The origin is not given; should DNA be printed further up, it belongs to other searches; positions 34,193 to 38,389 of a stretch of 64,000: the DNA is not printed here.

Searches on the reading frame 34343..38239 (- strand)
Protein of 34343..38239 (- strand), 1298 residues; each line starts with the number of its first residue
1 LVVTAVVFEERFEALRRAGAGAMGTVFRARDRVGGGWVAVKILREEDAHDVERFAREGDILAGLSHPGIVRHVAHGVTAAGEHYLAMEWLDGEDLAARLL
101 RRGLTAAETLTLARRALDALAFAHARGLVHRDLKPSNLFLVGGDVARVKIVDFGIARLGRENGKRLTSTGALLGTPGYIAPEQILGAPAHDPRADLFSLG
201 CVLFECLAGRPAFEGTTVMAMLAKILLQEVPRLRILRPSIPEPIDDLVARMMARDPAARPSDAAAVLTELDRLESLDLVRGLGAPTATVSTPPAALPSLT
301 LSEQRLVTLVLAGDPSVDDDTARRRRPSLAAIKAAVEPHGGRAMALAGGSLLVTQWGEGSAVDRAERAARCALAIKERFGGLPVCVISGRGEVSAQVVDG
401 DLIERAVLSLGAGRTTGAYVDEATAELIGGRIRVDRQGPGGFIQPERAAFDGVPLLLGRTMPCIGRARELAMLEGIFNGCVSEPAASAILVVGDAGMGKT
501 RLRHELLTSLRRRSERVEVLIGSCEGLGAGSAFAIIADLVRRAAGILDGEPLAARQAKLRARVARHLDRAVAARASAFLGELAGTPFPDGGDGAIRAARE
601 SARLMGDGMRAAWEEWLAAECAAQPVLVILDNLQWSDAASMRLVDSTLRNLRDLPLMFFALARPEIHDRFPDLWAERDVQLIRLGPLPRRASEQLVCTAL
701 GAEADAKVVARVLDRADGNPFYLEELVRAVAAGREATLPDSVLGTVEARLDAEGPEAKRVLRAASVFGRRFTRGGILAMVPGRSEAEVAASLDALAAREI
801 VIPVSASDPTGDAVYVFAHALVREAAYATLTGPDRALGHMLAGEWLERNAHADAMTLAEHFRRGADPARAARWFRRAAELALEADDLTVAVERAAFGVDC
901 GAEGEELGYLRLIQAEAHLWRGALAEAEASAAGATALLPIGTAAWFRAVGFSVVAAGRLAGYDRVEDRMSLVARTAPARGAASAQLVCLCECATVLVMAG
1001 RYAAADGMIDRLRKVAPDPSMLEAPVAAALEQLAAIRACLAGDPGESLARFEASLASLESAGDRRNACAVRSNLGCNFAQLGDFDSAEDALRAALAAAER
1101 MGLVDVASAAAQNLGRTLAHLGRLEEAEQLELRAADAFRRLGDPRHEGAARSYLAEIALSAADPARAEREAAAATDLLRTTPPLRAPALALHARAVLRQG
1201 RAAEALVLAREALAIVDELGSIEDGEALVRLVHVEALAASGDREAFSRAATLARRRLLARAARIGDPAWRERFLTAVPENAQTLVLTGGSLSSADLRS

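Call 30: search_protein_families(library=pfam, proteins=[window:34343-38239:-], max_evalue=0.001)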
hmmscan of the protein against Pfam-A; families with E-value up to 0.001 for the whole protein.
window:34343-38239:- (1298 aa): 9 families
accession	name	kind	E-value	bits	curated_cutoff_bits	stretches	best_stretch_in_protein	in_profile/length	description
PF00069.31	Pkinase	-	9e-45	153.6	31.7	1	13-263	2-254/263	Protein kinase domain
PF07714.23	PK_Tyr_Ser-Thr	-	1.1e-24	87.6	23.1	1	16-261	5-250/258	Protein tyrosine and serine/threonine kinase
PF13191.12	AAA_16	-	1.6e-17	65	32.6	1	463-658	2-166/167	AAA ATPase domain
PF13424.12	TPR_12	-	3.8e-13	49.9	30.1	2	1026-1099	2-76/77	Tetratricopeptide repeat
PF03109.22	ABC1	-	6.2e-06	26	22.9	0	80-161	140-219/244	ABC1 atypical kinase-like domain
PF17874.7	TPR_MalT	-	7.9e-06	25.8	45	1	1033-1251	3-226/336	MalT-like TPR region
PF13432.12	TPR_16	-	1.5e-05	25.7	32.7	1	1074-1138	3-61/65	Tetratricopeptide repeat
PF13401.12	AAA_22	-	4.8e-05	24.1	27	1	486-571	5-83/130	AAA domain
PF13181.12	TPR_8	-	0.00053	20.4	25.7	0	1073-1098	6-31/34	Tetratricopeptide repeat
